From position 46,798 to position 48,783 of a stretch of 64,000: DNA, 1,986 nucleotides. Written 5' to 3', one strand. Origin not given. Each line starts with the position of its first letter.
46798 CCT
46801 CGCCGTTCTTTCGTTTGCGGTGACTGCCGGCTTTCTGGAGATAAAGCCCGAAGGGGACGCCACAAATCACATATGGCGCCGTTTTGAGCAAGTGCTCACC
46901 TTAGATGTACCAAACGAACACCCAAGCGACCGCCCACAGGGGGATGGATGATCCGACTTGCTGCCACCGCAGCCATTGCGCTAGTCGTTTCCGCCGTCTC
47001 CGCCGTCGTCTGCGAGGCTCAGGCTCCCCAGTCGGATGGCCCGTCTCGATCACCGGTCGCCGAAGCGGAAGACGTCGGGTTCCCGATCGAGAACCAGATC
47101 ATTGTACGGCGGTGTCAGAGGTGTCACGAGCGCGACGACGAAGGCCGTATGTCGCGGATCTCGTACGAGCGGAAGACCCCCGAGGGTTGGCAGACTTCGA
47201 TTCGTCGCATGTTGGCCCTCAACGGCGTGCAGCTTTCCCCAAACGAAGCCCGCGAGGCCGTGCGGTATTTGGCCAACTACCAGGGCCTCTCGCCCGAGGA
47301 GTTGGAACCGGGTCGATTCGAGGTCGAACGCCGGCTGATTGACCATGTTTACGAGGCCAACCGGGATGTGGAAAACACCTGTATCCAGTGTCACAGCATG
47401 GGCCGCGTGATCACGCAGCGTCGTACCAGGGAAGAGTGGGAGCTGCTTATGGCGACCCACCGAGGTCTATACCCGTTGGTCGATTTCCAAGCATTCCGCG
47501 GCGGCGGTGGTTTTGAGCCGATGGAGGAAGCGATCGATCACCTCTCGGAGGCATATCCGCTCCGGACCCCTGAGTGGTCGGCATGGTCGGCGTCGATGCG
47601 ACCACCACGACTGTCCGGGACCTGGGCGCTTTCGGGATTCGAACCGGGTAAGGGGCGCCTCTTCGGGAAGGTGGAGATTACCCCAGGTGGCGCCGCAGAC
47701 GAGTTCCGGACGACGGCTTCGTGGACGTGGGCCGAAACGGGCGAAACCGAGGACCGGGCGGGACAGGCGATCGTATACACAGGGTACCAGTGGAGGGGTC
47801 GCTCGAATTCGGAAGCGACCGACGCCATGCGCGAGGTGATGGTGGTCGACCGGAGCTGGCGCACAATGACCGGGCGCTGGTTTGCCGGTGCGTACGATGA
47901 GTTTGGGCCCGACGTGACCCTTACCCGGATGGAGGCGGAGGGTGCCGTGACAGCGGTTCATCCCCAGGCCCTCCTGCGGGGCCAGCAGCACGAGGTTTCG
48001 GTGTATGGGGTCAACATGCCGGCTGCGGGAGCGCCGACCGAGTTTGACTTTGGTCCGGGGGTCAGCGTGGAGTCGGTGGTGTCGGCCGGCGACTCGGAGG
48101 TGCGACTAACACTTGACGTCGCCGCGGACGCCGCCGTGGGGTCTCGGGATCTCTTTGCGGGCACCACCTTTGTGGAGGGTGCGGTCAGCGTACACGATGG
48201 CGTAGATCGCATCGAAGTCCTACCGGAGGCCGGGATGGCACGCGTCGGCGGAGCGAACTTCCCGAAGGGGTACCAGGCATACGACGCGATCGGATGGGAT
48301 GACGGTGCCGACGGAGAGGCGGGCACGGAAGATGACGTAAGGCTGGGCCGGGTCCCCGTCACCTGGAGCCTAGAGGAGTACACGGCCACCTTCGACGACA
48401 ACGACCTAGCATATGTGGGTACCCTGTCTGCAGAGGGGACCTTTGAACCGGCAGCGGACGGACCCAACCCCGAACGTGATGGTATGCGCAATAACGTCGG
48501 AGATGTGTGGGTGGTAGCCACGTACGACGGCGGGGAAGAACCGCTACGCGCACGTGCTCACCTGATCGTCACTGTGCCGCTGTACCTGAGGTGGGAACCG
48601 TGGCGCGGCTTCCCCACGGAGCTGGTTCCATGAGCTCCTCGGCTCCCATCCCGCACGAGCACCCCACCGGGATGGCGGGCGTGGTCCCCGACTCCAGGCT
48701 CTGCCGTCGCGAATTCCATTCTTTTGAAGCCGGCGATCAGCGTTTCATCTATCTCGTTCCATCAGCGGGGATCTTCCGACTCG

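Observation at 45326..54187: Complete quinohemoprotein amine dehydrogenase (qhp) structural and maturation cluster in non-canonical order G-A-D-C-B-F-E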

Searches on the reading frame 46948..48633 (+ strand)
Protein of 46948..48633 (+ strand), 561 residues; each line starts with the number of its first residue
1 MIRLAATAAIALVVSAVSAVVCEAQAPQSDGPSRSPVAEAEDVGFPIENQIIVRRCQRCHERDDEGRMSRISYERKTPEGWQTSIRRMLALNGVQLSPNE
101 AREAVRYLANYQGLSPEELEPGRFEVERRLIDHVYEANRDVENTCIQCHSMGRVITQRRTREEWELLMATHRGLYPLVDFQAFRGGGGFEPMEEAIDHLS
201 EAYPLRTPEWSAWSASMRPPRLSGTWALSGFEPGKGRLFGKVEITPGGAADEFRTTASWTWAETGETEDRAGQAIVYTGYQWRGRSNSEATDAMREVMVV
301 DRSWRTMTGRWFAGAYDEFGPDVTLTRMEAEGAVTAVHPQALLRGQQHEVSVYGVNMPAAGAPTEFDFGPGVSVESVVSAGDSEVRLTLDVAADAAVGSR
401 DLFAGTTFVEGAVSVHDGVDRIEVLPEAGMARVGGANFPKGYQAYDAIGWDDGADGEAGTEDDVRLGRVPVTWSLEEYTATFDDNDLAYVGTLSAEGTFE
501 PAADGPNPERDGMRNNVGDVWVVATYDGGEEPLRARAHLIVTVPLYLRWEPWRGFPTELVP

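Call 3: search_protein_families(library=ncbifam, proteins=[window:46948-48633:+], max_evalue=0.01)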
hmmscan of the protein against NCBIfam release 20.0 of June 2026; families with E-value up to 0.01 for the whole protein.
window:46948-48633:+ (561 aa): 2 families
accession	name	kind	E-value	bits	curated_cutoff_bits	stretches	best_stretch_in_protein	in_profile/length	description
TIGR03908.1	QH_alpha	equivalog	2.3e-149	498.2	274.35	1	46-550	6-506/510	quinohemoprotein amine dehydrogenase subunit alpha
NF052246.1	SorB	equivalog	5.7e-05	23.1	93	0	48-110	20-78/80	SorB family sulfite dehydrogenase c-type cytochrome subunit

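Call 4: search_protein_families(library=pfam, proteins=[window:46948-48633:+], max_evalue=0.01)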
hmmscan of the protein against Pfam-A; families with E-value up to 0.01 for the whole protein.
window:46948-48633:+ (561 aa): 5 families
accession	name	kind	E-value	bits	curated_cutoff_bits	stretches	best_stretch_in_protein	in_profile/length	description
PF09100.16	Qn_am_d_aIV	-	8e-43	145.9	25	1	422-549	1-128/133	Quinohemoprotein amine dehydrogenase, alpha subunit domain IV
PF09098.15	Dehyd-heme_bind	-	1.7e-38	132.3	25.2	1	49-207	4-164/167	Quinohemoprotein amine dehydrogenase A, alpha subunit, haem binding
PF14930.12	Qn_am_d_aII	-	3.1e-25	88.9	27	1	221-327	3-106/107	Quinohemoprotein amine dehydrogenase, alpha subunit domain II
PF09099.16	Qn_am_d_aIII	-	8.7e-12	45.7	22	1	333-416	3-81/82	Quinohemoprotein amine dehydrogenase, alpha subunit domain III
PF13442.11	Cytochrome_CBB3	-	4.6e-05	24.1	27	0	52-108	10-68/68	Cytochrome C oxidase, cbb3-type, subunit III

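Call 7: search_solved_structures(query=window:46948-48633:+, max_evalue=0.001, show_alignments=1)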
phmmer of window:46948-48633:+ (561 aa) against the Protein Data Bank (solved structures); distinct sequences matched with E-value up to 0.001: 2.
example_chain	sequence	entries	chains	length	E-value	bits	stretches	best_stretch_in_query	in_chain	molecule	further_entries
1jmx_A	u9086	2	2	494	1.6e-83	284.4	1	51-544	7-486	Amine Dehydrogenase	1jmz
1jju_A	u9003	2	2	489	8e-68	232.6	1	50-546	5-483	QUINOHEMOPROTEIN AMINE DEHYDROGENASE | quinohemoprotein amine dehydrogenase 60 kDa subunit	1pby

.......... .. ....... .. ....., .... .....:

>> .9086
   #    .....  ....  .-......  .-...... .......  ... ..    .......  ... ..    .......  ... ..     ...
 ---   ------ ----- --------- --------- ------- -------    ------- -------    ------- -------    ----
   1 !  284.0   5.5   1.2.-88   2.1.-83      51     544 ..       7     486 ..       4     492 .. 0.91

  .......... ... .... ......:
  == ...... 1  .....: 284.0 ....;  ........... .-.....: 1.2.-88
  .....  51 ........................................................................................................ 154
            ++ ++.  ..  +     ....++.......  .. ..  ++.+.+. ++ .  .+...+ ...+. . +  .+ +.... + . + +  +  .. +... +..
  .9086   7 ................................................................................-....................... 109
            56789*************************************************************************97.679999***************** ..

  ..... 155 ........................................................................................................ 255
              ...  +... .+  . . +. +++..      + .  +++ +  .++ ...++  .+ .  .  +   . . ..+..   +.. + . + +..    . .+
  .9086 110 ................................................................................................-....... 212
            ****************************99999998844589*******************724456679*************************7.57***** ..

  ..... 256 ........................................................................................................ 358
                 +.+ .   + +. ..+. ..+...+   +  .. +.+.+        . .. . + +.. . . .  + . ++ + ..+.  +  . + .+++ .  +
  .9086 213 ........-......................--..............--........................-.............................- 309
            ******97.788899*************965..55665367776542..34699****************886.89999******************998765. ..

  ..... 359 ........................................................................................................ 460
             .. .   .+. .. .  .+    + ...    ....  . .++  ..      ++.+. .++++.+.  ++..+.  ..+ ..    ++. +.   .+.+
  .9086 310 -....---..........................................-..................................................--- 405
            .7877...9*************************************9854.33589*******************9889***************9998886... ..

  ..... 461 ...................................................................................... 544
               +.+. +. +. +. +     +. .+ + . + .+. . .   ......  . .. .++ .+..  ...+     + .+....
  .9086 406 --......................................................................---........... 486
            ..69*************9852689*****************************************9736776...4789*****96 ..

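Call 36: search_dna_similar(query=window:46948-48633:+, collection=plasmids, mode=protein, max_rows=25, rows=spread)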
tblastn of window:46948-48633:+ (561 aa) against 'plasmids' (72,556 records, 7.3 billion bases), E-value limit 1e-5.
Records with a match: 27; places in all: 27; records where one place covers at least 80% of the query: 25.
Best place of each record, by identity: <60% 27.
By first word of the organism name: Leisingera 14; Paracoccus 10; Novosphingobium 1; Cupriavidus 1; Pseudomonas 1.
By predicted mobility (MOB-suite, as given by PLSDB): non-mobilizable 27.
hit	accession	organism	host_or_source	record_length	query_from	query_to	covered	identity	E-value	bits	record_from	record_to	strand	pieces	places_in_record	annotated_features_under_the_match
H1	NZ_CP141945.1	Novosphingobium sp. RL4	Rheum palmatum L.,Single ...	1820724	42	550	91%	39.0%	2e-108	364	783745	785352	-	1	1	none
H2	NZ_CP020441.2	Paracoccus yeei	Homo sapiens,Urine suprapubic aspirate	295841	51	547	89%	34.2%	4e-54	205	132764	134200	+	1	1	peaA: quinohemoprotein amine dehydrogenase subunit alpha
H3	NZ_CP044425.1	Paracoccus pantotrophus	cell culture,denitrifying, ...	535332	50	547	89%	33.9%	1e-53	204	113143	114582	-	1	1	peaA: quinohemoprotein amine dehydrogenase subunit alpha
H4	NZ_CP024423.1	Paracoccus yeei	Homo sapiens,single cell,skin swab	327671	51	547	89%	33.9%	1e-54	207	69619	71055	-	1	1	peaA: quinohemoprotein amine dehydrogenase subunit alpha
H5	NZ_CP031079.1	Paracoccus yeei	Homo sapiens,single cell,eye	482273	51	547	89%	33.7%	7e-54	204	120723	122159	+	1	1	peaA: quinohemoprotein amine dehydrogenase subunit alpha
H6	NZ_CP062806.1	Cupriavidus basilensis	Cell culture,Sediment of a freshwater ...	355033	51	550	89%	33.3%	4e-68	246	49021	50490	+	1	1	peaA: quinohemoprotein amine dehydrogenase subunit alpha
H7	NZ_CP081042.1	Leisingera sp. M527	-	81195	50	547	89%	32.5%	8e-50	192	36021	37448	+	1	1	peaA: quinohemoprotein amine dehydrogenase subunit alpha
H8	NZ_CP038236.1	Leisingera sp. NJS201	cell culture,Marine Biofilm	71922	50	547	89%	32.4%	3e-52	200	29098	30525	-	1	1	peaA: quinohemoprotein amine dehydrogenase subunit alpha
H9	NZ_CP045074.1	Paracoccus kondratievae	genome assembly,the fermentation ...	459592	50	547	89%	32.1%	1e-50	195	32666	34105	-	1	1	peaA: quinohemoprotein amine dehydrogenase subunit alpha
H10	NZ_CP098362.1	Paracoccus sp. TOH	cell cuture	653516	50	547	89%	32.1%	2e-48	188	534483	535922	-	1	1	peaA: quinohemoprotein amine dehydrogenase subunit alpha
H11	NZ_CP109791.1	Leisingera thetidis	-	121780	50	547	89%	31.6%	2e-47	185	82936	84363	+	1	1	peaA: quinohemoprotein amine dehydrogenase subunit alpha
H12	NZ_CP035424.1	Leisingera sp. NJS204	cell culture,Marine Biofilm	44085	50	547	89%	31.5%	9e-50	192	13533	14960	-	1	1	peaA: quinohemoprotein amine dehydrogenase subunit alpha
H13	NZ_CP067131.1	Paracoccus seriniphilus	cell culture,washing water of Bugula ...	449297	50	547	89%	31.5%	4e-41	167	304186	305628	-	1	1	peaA: quinohemoprotein amine dehydrogenase subunit alpha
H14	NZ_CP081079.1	Leisingera caerulea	-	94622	50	547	89%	30.9%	2e-50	194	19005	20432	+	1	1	peaA: quinohemoprotein amine dehydrogenase subunit alpha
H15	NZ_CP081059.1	Leisingera aquaemixtae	-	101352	50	547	89%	30.9%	2e-50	194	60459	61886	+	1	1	peaA: quinohemoprotein amine dehydrogenase subunit alpha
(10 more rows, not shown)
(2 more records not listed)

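Call 38: get_annotated_region(hit=H3, flank=9000)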
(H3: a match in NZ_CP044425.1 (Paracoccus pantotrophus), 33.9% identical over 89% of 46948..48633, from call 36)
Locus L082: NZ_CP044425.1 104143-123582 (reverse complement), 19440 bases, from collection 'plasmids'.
description: Paracoccus pantotrophus strain DSM 2944 plasmid pPAN2, complete sequence
organism: Paracoccus pantotrophus (NCBI taxid 82367)
taxonomy: Bacteria; Pseudomonadota; Alphaproteobacteria; Rhodobacterales; Paracoccaceae; Paracoccus; Paracoccus pantotrophus
host: -; source: cell culture,denitrifying, sulfide-oxidizing effluent-treatment plant; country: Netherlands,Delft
typing (MOB-suite, as given by PLSDB): non-mobilizable; replicon rep_cluster_229
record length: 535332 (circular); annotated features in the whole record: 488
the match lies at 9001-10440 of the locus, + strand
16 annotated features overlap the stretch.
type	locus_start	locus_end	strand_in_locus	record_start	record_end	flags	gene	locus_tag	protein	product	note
CDS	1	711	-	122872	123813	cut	-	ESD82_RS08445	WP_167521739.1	MurR/RpiR family transcriptional regulator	GO:0006355 - regulation of DNA-templated transcription [Evidence IEA]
CDS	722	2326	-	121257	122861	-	-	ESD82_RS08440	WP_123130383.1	ABC transporter ATP-binding protein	-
CDS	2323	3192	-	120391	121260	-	-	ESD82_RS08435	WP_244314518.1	ABC transporter permease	-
CDS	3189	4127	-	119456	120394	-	-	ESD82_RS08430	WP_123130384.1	ABC transporter permease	GO:0055085 - transmembrane transport [Evidence IEA]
CDS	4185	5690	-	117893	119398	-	-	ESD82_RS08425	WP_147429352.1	ABC transporter substrate-binding protein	-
CDS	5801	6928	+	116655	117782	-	-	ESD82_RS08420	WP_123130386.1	P1 family peptidase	-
CDS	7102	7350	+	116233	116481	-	-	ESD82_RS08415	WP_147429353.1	hypothetical protein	-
CDS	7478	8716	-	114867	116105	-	-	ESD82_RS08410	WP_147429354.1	NAD(P)-binding protein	-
CDS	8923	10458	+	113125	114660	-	peaA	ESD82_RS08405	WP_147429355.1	quinohemoprotein amine dehydrogenase subunit alpha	GO:0009310 - amine catabolic process [Evidence IEA]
CDS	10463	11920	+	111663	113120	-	peaB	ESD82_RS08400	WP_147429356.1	quinohemoprotein amine dehydrogenase maturation protein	GO:0043687 - post-translational protein modification [Evidence IEA]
CDS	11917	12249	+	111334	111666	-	qhpC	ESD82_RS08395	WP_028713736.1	quinohemoprotein amine dehydrogenase subunit gamma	-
CDS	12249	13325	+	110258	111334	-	peaD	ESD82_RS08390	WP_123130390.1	quinohemoprotein amine dehydrogenase subunit beta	GO:0009310 - amine catabolic process [Evidence IEA]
CDS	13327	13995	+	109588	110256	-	-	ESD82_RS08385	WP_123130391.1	S8 family serine peptidase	GO:0006508 - proteolysis [Evidence IEA]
CDS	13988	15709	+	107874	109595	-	-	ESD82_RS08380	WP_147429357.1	ABC transporter ATP-binding protein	-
CDS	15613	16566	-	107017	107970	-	-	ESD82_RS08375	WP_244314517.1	AraC family transcriptional regulator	-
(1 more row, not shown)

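Call 39: get_annotated_region(hit=H1, flank=9000)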
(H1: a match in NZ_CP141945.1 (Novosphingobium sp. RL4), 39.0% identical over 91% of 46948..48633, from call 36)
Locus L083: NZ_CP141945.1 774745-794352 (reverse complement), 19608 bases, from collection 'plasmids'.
description: Novosphingobium sp. RL4 plasmid unnamed, complete sequence
organism: Novosphingobium sp. RL4 (NCBI taxid 3109595)
taxonomy: Bacteria; Pseudomonadota; Alphaproteobacteria; Sphingomonadales; Sphingomonadaceae; Novosphingobium; Novosphingobium sp. RL4
host: -; source: Rheum palmatum L.,Single bacteria,rhizosphere soil; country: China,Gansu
typing (MOB-suite, as given by PLSDB): non-mobilizable; replicon rep_cluster_545
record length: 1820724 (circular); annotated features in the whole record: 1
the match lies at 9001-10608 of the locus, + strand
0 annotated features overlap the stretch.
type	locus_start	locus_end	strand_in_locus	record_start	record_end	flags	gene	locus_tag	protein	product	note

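Call 45: search_protein_families(library=ncbifam, proteins=[L083:7335-8573:+, L083:13301-14590:+, L083:12466-13578:+, L083:16290-17015:+, L082:7478-8716:-], max_evalue=0.00001)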
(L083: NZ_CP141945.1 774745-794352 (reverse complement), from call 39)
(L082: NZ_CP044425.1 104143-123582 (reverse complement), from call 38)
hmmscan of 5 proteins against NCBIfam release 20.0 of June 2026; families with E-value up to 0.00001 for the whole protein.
L083:7335-8573:+ (412 aa): 0 families

L083:13301-14590:+ (429 aa): 3 families
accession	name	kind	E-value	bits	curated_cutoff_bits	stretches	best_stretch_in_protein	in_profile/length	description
NF049967.1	QhpG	equivalog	1.7e-16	60.2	240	1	240-391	165-336/423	flavin-dependent monooxygenase QhpG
NF038171.1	maturase_LodB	equivalog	2.3e-07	30.2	400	1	308-382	274-347/361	lysine-epsilon-oxidase maturase LodB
NF038174.1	maturase_GoxB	equivalog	6.9e-07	28.6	400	1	308-382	273-345/358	glycine oxidase maturase GoxB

L083:12466-13578:+ (370 aa): 4 families
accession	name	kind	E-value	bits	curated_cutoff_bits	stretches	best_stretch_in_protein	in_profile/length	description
TIGR03907.1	QH_beta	equivalog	1.5e-17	63.8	223.2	1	36-353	6-318/338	quinohemoprotein amine dehydrogenase subunit beta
TIGR03866.1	PQQ_ABC_repeats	subfamily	9.6e-10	38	287.3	1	39-201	19-161/310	PQQ-dependent catabolism-associated beta-propeller protein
NF052280.1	7_blade_YncE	equivalog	2.7e-06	26.4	400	0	42-101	239-296/338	7-bladed beta-propeller protein YncE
TIGR02276.1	beta_rpt_yvtn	repeat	2.8e-06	27.2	27.85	0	177-204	1-31/42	beta-propeller repeat protein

L083:16290-17015:+ (241 aa): 2 families
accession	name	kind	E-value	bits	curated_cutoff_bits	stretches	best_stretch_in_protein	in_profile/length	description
NF049966.1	QH_SP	equivalog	2.4e-52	177.4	165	1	23-231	1-197/219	subtilisin-like serine protease QhpE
TIGR03921.1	T7SS_mycosin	equivalog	1.3e-14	54.1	278.75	1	15-224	8-242/353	type VII secretion-associated serine protease mycosin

L082:7478-8716:- (412 aa): 8 families
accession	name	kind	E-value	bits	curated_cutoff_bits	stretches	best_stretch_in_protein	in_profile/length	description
NF049967.1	QhpG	equivalog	1.6e-120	402.9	240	1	8-403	2-420/423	flavin-dependent monooxygenase QhpG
TIGR02032.1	GG-red-SF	subfamily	3.7e-12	46.5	158.8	1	6-142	2-152/297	geranylgeranyl reductase family protein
NF045655.1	MkRedMenJ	equivalog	2.2e-10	40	700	1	2-111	2-123/406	menaquinone reductase MenJ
NF038174.1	maturase_GoxB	equivalog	4.3e-10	39.2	400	0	82-323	91-358/358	glycine oxidase maturase GoxB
NF038171.1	maturase_LodB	equivalog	5.4e-10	38.9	400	1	222-323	261-360/361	lysine-epsilon-oxidase maturase LodB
NF004834.1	PRK06185.1-3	subfamily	6e-07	28.6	500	0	240-301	287-349/420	FAD-dependent oxidoreductase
TIGR02023.1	BchP-ChlP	subfamily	1.6e-06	27.4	343.3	0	6-36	2-32/388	geranylgeranyl diphosphate reductase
NF041160.1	DGGPL_Thplmales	equivalog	6.7e-06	25.3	780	0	5-34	4-33/396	digeranylgeranylglycerophospholipid reductase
